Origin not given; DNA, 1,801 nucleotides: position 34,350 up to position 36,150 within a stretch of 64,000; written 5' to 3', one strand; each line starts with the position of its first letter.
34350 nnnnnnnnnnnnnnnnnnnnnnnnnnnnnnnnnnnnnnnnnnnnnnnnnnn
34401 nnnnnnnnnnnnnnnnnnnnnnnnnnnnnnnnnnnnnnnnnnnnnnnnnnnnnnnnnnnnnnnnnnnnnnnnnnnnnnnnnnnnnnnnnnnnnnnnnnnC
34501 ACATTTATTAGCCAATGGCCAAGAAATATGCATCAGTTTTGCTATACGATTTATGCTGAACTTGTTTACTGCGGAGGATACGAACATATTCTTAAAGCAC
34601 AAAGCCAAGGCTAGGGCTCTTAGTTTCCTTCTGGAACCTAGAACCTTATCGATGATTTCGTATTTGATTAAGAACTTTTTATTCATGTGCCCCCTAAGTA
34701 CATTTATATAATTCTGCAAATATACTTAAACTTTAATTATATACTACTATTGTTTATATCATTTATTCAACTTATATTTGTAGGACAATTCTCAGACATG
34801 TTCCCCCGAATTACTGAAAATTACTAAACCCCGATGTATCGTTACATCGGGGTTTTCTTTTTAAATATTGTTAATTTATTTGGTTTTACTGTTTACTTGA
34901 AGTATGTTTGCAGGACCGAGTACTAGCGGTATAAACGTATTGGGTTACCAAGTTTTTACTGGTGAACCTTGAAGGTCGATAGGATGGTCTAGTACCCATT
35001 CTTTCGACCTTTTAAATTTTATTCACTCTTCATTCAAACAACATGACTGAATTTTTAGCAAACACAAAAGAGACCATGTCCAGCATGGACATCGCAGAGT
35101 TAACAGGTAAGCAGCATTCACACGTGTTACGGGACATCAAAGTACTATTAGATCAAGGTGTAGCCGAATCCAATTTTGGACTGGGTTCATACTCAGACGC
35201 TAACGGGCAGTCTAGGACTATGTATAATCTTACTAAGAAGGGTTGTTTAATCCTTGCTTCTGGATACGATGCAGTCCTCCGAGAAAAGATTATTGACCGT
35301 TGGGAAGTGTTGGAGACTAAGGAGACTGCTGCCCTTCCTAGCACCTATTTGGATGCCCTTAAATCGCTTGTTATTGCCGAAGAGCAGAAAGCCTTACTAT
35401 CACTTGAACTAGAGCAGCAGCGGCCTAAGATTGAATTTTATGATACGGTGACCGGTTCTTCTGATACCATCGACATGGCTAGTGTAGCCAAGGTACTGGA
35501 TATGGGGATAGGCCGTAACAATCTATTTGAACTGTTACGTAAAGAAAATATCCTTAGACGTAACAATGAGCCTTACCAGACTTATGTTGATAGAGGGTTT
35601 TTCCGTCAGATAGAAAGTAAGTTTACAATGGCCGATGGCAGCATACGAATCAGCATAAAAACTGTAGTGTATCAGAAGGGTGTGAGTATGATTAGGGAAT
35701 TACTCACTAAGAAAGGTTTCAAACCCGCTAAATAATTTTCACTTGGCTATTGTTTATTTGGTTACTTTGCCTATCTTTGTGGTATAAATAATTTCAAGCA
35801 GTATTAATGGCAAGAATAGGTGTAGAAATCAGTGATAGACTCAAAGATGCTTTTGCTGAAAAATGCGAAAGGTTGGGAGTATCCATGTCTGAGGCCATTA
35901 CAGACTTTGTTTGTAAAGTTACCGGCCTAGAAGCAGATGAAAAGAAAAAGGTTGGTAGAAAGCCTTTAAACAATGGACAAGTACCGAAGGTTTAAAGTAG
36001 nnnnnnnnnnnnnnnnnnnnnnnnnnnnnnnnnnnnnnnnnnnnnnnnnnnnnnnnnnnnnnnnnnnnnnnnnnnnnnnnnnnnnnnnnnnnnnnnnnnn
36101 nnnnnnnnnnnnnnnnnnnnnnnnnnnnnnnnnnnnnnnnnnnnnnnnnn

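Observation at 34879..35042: Promoter-proximal leader RNA whose hairpin loop pairs with the transcript 5' end (copy A), duplicated with compensatory changes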

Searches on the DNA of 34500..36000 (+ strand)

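Call 9: search_dna_similar(query=window:34500-36000:+, collection=phages, mode=near, max_rows=30)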
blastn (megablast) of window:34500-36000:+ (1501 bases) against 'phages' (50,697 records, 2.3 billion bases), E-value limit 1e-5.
No match.

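Call 20: build_rna_model(alignment_id=A2, structure=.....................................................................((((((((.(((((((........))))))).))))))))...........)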
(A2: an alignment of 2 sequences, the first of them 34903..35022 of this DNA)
Model R1 built from alignment A2 (2 sequences, 120 columns); structure: as given.
model positions 120; base pairs 15; branch points 0; effective number of sequences 1.41; information 0.59 bits per position. Calibrated on 0.2 Mb of random sequence (short: E-values are rough).
structure used (alignment columns):
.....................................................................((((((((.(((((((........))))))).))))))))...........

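Call 21: search_with_rna_model(model_id=R1, sources=[window, L001, L002, L003, L004, L005, L006, L007, L008, L009, L010, L011], max_evalue=10, show_alignments=6)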
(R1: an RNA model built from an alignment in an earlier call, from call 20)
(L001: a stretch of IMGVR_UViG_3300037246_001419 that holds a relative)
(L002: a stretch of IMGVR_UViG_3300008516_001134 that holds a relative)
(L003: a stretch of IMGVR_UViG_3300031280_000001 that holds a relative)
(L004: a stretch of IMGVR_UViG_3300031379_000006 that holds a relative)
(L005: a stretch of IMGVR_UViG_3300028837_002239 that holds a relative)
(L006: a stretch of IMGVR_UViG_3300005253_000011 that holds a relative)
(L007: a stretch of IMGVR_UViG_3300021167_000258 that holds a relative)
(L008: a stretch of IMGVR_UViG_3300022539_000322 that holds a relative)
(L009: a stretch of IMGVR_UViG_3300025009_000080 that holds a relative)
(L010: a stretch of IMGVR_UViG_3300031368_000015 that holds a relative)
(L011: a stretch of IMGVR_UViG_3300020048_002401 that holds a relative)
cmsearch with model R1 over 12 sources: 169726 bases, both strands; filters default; matches with E-value up to 10: 7.
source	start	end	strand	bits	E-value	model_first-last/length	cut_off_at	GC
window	34903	35022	+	145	7.7e-25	1-120/120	no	0.39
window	63312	63416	+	122.1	1.5e-20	1-120/120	no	0.38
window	34961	35066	-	25.7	0.02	1-120/120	no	0.36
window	63355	63452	-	18.3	0.49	1-120/120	no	0.35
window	34773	34865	+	17.8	0.6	1-120/120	no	0.35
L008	572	656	-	16.7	0.95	1-120/120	no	0.32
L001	5016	5100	-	15.3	1.8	1-120/120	no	0.32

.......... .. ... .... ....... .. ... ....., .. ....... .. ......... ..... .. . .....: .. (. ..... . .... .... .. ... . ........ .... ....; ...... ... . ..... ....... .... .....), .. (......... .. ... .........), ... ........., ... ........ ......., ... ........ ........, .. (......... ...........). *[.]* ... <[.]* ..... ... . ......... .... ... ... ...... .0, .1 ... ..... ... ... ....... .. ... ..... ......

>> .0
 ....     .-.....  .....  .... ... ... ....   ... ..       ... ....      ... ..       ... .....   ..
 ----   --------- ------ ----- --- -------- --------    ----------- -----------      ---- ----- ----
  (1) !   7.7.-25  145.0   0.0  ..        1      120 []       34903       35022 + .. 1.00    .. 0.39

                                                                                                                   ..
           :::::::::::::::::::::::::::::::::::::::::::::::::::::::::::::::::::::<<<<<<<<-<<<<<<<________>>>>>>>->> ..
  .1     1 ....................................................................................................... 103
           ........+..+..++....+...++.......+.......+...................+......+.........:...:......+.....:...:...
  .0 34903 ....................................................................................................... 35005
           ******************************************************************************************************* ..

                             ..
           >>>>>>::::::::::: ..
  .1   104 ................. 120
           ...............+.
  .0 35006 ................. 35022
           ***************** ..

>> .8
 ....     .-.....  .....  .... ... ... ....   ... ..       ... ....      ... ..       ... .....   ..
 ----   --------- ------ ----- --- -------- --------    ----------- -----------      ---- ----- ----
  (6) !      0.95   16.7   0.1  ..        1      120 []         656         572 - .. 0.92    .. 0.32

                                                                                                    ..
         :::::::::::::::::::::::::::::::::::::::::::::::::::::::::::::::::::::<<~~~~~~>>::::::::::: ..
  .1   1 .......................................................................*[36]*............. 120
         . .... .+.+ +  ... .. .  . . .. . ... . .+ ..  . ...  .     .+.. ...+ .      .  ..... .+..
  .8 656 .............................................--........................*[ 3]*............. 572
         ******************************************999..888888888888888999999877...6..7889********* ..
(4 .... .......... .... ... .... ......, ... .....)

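Call 38: search_with_rna_model(model_id=R1, sources=[L020, L021, L018], max_evalue=10, show_alignments=4)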
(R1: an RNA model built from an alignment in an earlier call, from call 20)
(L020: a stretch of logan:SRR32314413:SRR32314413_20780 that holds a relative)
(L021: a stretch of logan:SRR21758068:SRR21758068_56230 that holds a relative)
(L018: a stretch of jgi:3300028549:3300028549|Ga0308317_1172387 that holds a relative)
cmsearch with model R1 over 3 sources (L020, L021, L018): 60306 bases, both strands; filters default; matches with E-value up to 10: 5.
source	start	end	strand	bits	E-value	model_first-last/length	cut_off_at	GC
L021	7959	8078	+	145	2.7e-25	1-120/120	no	0.39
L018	9871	9975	+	122.1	5.4e-21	1-120/120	no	0.38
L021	8017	8122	-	25.7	0.0071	1-120/120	no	0.36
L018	9914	10011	-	18.3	0.17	1-120/120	no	0.35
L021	7829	7921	+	17.8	0.21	1-120/120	no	0.35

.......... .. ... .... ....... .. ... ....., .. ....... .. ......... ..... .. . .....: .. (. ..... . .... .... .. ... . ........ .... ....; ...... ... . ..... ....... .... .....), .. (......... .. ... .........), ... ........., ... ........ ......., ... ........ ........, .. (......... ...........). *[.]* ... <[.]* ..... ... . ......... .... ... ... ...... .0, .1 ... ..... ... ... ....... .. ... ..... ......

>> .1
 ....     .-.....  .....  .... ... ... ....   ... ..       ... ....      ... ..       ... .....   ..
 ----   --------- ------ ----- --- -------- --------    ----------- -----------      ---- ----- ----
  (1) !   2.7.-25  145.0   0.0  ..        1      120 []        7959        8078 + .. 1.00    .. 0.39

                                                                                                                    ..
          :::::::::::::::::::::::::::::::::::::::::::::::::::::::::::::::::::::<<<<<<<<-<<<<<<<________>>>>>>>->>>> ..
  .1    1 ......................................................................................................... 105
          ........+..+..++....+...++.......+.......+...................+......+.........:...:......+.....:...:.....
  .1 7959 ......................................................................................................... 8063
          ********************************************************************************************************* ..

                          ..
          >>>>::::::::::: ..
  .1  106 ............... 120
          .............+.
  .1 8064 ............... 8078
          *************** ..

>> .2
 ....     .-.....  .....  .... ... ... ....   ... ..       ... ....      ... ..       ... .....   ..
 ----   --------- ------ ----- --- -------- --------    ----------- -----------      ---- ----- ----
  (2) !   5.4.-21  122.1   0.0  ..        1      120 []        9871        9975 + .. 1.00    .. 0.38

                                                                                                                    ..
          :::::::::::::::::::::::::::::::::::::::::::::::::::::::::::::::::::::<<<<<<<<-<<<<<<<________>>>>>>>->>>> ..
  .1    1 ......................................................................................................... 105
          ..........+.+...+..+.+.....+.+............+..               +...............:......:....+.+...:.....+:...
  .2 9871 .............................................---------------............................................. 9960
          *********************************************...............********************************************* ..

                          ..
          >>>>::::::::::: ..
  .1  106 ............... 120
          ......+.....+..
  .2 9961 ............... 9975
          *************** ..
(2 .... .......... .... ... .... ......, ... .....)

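Call 42: search_with_rna_model(model_id=R1, sources=[L022], max_evalue=10, show_alignments=3)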
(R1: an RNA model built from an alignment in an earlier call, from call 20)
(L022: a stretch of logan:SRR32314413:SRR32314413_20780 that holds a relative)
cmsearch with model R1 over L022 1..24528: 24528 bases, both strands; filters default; matches with E-value up to 10: 2.
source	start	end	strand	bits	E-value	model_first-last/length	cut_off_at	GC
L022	16201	16304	+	72.4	4.8e-12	1-120/120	no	0.38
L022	16244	16354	-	15.8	0.2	1-120/120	no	0.39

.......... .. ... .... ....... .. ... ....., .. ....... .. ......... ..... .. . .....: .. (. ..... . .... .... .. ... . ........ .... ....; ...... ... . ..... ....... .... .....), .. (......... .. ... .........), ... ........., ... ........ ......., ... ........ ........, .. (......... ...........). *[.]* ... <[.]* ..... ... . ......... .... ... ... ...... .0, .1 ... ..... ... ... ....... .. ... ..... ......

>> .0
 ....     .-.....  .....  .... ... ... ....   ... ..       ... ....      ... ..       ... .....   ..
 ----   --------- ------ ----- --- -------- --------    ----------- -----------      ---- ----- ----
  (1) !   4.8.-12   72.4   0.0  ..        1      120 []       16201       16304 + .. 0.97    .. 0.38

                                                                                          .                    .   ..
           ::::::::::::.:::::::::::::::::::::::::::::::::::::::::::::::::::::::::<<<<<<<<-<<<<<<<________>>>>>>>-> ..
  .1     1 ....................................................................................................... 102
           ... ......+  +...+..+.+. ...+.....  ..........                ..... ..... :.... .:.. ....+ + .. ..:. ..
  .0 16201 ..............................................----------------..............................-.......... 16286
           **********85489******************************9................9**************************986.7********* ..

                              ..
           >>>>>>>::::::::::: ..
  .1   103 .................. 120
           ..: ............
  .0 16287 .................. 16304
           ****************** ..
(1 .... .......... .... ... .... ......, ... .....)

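Call 49: search_rna_families(source=window, start=34740, end=35060, threshold=evalue, max_evalue=10)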
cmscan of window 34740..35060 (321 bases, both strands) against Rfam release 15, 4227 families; matches with E-value up to 10: 16.
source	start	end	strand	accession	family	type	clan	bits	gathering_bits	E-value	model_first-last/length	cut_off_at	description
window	34827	34889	-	RF02844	RefA9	Gene; antisense;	-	26.2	49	0.046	1-64/64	no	Enterococcus sRNA A9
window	34824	34930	-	RF04184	BTnc060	Gene; sRNA;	-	23.1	228.9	0.13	1-213/213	no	Bacteroides sRNA BTnc060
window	34772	34867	+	RF00557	L10_leader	Cis-reg; leader;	-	20.8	44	0.22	1-138/138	no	Ribosomal protein L10 leader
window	34756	34861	+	RF00514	His_leader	Cis-reg; leader;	-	20.7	49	0.28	1-126/126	no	Histidine operon leader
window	34740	34863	+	RF02079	STnc180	Gene; sRNA;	-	18.3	50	0.19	72-208/208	5'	Enterobacterial sRNA STnc180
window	34810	34868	+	RF02362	Yfr10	Gene; sRNA;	-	17.8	43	3.4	1-78/78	no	Cyanobacterial functional RNA 10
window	34802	34860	+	RF02837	anti-hemB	Gene; sRNA;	-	16.9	49.5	0.13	1-81/81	no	Burkholderia RNA 7 (anti-hemB)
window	34826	34896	-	RF02495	ohsC_RNA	Gene; antitoxin;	-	16.2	50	6.4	1-77/77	no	Oppression of Hydrophobic ORF by sRNA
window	34759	34879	-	RF00424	SCARNA16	Gene; snRNA; snoRNA; scaRNA;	-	16.1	65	0.23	1-187/187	no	Small Cajal body specific RNA 16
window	34797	34898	+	RF01770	rimP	Cis-reg; leader;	-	15.6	47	4.9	1-102/102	no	Gammaprotebacteria rimP leader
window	34821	34880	-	RF00116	C0465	Gene; sRNA;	-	15.3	40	3.2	1-78/78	no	C0465 RNA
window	34782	34863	+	RF01772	rnk_pseudo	Cis-reg; leader;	-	15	55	4.4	1-108/108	no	Pseudomonas rnk leader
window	34969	35060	+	RF02593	NsiR8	Gene; sRNA;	-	14.5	61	2.6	1-143/172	3'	Nitrogen stress-induced RNA 8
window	34816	34864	-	RF04157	MIR9486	Gene; miRNA;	-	14.2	100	4.2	1-119/119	no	MIR9486 microRNA precursor family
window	34828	34853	-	RF03374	mir-2001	Gene; miRNA;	-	12.6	74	9.9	1-72/72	no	mir-2001 microRNA precursor family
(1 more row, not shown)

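Call 54: build_rna_model(alignment_id=A6, structure=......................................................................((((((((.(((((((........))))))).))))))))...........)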
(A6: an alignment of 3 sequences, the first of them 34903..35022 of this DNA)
Model R2 built from alignment A6 (3 sequences, 121 columns); structure: as given.
model positions 105; base pairs 15; branch points 0; effective number of sequences 1.45; information 0.59 bits per position. Calibrated on 0.2 Mb of random sequence (short: E-values are rough).
structure used (alignment columns):
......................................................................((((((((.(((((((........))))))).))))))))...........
